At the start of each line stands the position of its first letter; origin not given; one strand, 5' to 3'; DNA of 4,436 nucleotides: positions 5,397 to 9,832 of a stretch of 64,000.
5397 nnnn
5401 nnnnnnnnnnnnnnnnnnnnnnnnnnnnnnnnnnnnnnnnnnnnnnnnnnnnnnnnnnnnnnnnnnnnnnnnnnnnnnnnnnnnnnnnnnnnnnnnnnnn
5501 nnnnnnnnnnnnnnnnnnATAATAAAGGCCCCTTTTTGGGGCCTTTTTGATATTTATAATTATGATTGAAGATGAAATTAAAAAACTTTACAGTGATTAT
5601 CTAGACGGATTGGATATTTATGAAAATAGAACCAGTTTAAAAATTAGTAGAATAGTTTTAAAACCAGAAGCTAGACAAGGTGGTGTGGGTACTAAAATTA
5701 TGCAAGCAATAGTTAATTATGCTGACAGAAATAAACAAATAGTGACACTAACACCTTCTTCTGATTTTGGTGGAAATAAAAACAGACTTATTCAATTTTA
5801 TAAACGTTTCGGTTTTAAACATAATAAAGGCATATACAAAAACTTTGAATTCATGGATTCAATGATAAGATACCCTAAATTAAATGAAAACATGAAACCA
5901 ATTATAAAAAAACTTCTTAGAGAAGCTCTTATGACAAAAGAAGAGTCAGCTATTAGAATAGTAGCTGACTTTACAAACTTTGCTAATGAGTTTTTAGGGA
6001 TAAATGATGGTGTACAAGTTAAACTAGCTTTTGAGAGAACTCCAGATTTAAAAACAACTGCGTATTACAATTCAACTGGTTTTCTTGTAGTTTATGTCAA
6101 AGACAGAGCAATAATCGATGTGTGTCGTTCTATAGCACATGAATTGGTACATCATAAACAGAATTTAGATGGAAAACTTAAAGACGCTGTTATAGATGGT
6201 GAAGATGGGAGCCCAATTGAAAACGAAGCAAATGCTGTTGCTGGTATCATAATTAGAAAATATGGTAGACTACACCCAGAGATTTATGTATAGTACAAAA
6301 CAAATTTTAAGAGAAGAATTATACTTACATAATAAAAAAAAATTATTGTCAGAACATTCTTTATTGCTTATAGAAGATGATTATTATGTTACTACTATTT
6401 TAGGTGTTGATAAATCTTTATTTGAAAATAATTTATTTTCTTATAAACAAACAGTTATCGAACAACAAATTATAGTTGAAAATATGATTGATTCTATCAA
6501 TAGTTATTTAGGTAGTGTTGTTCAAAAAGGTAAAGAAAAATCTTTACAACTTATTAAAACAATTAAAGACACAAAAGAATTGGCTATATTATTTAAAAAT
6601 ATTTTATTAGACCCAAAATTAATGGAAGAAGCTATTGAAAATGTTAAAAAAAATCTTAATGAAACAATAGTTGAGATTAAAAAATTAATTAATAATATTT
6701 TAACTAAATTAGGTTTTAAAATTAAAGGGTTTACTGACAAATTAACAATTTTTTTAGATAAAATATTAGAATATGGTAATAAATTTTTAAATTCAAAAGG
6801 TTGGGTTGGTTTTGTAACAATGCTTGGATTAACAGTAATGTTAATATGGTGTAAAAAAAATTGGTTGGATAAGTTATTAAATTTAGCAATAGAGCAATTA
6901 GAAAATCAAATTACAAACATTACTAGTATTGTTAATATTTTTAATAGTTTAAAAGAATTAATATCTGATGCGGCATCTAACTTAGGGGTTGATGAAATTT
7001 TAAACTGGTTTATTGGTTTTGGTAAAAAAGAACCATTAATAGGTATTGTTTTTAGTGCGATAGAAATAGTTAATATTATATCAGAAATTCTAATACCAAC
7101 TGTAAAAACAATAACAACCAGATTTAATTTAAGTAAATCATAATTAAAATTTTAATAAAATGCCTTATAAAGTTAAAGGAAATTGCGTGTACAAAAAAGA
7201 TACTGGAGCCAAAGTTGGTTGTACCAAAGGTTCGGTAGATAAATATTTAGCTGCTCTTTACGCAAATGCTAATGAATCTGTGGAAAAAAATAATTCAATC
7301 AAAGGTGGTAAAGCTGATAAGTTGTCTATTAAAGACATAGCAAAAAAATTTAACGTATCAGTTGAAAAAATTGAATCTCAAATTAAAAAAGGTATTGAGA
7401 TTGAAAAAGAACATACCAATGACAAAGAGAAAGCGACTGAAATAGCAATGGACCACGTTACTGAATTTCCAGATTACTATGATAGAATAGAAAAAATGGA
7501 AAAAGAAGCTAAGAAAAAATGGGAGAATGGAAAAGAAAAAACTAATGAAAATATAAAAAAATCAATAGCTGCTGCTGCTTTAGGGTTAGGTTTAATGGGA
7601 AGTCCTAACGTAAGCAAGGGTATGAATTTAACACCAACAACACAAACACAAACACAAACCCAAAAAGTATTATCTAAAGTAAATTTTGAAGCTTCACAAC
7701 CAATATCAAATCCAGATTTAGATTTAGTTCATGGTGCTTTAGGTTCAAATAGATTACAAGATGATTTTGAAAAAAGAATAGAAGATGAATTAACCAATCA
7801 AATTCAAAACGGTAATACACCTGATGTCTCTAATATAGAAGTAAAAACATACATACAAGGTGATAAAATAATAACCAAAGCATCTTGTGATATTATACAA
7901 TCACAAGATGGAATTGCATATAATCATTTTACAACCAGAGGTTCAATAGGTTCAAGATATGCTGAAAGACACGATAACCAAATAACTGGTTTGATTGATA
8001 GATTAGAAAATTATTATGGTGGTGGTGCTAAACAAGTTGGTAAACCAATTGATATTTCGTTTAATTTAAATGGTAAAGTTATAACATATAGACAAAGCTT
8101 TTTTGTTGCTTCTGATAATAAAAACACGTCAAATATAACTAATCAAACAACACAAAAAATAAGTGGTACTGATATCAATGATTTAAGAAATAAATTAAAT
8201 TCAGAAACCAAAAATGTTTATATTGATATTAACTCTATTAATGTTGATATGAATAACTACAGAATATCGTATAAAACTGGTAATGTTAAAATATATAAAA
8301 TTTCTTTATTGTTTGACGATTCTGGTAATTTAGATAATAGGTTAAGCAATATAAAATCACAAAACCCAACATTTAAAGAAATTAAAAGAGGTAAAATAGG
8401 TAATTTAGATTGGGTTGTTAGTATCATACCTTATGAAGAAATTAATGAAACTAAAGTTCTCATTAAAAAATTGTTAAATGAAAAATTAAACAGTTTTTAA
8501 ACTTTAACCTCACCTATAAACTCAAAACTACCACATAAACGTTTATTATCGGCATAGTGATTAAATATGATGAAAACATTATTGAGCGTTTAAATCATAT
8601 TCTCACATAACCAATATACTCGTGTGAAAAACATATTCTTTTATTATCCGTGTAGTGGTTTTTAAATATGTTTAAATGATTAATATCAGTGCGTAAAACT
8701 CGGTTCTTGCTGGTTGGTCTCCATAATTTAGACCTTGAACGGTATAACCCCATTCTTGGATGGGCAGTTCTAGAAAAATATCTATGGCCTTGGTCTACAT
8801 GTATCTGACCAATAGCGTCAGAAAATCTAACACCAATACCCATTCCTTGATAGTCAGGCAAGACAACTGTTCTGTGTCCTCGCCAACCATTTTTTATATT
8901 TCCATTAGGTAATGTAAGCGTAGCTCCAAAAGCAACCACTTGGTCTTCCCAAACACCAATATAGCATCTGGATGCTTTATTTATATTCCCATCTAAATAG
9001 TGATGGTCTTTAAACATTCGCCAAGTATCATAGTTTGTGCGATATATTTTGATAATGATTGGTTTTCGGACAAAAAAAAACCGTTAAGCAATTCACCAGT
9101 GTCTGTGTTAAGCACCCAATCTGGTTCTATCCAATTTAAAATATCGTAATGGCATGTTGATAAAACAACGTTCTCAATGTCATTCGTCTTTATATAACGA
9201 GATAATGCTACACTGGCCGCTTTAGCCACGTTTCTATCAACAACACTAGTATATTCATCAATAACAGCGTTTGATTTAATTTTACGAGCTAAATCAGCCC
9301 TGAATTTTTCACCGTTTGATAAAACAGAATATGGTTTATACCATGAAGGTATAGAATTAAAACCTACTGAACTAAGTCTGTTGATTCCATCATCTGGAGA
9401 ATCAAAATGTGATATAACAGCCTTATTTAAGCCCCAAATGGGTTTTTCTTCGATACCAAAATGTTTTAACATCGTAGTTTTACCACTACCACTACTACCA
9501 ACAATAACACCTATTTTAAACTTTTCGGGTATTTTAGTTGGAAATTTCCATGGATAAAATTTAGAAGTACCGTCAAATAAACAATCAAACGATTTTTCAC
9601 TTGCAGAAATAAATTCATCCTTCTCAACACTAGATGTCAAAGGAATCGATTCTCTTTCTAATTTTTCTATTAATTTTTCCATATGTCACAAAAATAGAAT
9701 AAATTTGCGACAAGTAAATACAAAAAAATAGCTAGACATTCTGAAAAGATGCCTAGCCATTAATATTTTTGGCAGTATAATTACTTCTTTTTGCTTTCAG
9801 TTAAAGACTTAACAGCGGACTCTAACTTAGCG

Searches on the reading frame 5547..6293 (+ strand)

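Call 12: search_protein_families(library=pfam, proteins=[window:5547-6293:+], max_evalue=0.01)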
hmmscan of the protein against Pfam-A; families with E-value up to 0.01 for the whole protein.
window:5547-6293:+ (248 aa): 3 families
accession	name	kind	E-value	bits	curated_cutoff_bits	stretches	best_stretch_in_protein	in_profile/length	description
PF13508.13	Acetyltransf_7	-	1.4e-08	35.4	27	1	29-91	28-83/84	Acetyltransferase (GNAT) domain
PF00583.31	Acetyltransf_1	-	7e-05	23.5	20.7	1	30-90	59-116/116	Acetyltransferase (GNAT) family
PF13673.13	Acetyltransf_10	-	8.4e-05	23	23.6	1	28-92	49-109/128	Acetyltransferase (GNAT) domain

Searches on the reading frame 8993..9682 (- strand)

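Call 12: search_protein_families(library=pfam, proteins=[window:8993-9682:-], max_evalue=0.01)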
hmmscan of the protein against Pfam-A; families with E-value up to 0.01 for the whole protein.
window:8993-9682:- (229 aa): 2 families
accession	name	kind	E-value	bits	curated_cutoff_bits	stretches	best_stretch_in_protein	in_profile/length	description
PF00005.33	ABC_tran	-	9.9e-05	23.4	25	1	56-81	12-37/137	ABC transporter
PF13479.12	AAA_24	-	0.00047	20.5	27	1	58-120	5-54/195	AAA domain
